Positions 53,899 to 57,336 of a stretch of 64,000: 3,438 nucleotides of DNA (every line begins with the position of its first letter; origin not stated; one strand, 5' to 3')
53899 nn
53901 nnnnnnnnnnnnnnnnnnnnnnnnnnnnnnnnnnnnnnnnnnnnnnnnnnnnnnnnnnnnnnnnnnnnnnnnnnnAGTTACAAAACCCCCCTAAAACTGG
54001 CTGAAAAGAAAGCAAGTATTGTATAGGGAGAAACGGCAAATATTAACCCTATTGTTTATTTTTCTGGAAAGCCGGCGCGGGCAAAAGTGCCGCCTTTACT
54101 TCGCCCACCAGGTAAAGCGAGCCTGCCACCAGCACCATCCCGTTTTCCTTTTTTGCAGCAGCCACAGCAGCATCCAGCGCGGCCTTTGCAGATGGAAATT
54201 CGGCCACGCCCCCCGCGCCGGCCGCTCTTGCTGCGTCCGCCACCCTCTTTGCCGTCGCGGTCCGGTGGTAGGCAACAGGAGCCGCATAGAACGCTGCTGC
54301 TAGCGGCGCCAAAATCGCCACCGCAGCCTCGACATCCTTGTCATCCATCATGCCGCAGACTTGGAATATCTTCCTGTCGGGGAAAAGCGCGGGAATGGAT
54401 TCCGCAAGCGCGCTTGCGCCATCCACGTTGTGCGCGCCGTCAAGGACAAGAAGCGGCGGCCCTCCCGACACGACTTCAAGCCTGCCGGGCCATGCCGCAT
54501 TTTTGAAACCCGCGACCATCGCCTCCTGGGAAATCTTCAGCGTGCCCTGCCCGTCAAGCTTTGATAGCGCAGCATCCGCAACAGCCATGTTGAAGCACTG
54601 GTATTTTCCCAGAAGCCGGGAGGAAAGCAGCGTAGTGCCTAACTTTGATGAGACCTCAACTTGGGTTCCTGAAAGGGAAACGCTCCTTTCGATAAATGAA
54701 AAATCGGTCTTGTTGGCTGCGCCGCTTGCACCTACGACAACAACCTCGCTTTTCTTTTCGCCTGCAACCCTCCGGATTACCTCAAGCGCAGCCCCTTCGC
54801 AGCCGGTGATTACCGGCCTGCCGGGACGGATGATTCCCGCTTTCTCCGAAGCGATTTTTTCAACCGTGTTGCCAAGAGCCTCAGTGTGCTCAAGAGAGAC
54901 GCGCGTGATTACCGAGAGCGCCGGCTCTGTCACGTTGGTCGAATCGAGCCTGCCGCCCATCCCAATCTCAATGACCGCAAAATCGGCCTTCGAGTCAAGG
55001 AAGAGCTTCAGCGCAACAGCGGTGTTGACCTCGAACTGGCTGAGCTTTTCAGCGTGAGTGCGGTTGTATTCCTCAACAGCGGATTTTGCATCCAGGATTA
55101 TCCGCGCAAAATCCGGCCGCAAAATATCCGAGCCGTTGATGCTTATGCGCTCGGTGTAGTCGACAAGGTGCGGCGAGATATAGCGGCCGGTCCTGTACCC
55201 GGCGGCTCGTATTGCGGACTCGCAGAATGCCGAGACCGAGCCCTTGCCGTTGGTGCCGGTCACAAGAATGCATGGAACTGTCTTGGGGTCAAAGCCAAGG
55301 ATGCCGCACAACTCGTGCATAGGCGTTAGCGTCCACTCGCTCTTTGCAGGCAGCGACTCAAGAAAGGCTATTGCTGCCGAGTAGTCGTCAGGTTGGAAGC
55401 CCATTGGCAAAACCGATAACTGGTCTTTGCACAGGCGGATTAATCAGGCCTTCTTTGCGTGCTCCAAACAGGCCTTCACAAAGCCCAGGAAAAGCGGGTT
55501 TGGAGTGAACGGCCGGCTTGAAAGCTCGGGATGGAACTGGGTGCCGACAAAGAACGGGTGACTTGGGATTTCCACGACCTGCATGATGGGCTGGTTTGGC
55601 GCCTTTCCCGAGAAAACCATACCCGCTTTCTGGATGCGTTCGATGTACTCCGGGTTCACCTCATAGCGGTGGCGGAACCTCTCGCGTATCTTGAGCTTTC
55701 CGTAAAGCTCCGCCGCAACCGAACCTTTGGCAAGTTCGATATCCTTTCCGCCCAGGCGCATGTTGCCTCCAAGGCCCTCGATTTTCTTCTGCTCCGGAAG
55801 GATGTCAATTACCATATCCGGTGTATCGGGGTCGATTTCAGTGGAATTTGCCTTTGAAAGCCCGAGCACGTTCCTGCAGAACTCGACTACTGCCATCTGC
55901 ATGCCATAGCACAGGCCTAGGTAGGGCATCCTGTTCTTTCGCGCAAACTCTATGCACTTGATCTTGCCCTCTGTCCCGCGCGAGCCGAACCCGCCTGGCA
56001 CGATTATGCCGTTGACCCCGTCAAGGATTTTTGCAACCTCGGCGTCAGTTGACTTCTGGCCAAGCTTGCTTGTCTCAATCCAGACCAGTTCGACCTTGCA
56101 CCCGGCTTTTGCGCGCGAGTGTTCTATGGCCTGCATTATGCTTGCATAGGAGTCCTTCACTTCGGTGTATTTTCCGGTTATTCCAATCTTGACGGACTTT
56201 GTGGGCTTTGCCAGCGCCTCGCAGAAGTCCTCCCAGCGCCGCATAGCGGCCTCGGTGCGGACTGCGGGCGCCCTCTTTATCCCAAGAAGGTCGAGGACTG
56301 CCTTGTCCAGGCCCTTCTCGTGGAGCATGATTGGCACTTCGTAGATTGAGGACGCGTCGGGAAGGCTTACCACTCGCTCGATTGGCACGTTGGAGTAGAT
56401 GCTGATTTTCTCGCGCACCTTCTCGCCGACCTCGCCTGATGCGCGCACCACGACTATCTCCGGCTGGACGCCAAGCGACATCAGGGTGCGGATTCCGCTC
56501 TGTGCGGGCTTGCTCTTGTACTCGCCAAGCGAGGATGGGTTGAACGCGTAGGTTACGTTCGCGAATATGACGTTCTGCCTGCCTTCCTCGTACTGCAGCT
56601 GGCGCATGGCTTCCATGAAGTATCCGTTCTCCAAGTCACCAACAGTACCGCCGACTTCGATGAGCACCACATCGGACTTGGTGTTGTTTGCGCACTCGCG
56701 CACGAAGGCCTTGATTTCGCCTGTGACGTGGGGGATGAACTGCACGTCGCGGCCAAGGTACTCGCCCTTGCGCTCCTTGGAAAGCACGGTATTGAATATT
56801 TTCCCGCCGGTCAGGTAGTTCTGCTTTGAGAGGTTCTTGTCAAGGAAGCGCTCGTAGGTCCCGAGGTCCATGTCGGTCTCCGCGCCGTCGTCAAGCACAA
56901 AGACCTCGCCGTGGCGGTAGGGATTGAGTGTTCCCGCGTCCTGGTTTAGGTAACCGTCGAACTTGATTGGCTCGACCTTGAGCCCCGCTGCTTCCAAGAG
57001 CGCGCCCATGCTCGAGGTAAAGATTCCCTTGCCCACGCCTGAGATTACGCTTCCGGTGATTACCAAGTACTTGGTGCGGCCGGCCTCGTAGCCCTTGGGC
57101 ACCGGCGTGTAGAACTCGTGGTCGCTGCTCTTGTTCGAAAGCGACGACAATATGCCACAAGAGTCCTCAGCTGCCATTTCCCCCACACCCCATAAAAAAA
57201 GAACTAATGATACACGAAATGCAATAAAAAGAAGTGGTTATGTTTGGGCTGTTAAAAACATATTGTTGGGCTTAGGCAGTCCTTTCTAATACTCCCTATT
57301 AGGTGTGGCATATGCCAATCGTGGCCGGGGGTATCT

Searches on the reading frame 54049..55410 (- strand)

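Call 9: search_protein_families(library=pfam, proteins=[window:54049-55410:-], max_evalue=0.01)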
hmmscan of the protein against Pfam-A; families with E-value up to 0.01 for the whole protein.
window:54049-55410:- (453 aa): 2 families
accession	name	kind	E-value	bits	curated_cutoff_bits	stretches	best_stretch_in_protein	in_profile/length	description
PF02875.26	Mur_ligase_C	-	6.3e-18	66.3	28.4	1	309-431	1-126/127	Mur ligase, glutamate ligase domain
PF08245.18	Mur_ligase_M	-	1.3e-14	55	24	1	50-281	1-199/200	Mur ligase middle domain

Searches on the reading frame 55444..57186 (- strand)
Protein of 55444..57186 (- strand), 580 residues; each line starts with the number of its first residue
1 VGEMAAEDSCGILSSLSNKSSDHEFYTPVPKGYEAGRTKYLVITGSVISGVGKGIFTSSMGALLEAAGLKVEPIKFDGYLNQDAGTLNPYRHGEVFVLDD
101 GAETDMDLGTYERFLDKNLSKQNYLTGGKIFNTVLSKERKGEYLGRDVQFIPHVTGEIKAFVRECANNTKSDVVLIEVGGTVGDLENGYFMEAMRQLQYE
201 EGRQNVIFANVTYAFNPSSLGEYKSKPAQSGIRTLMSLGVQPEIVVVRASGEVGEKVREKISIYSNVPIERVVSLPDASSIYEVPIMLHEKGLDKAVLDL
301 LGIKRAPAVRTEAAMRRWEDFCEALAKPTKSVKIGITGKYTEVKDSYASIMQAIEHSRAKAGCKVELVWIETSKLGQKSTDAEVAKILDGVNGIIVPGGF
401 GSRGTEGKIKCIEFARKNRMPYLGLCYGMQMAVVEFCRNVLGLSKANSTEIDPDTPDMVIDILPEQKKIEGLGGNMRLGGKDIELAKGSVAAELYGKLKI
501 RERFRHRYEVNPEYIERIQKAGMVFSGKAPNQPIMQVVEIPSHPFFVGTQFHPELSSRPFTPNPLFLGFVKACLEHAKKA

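Call 9: search_protein_families(library=pfam, proteins=[window:55444-57186:-], max_evalue=0.01)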
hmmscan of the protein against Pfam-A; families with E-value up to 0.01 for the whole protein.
window:55444-57186:- (580 aa): 4 families
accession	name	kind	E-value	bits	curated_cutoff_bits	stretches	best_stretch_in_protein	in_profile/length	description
PF06418.20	CTP_synth_N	-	5.7e-105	350.9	26.1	1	39-302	1-264/265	CTP synthase N-terminus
PF00117.34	GATase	-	2.7e-38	132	22.8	1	343-571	2-189/190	Glutamine amidotransferase class-I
PF07722.19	Peptidase_C26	-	1.3e-05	25.5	20.5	1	409-554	95-219/219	Peptidase C26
PF01656.29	CbiA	-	0.003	17.9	25.4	1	49-154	8-54/125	CobQ/CobB/MinD/ParA nucleotide binding domain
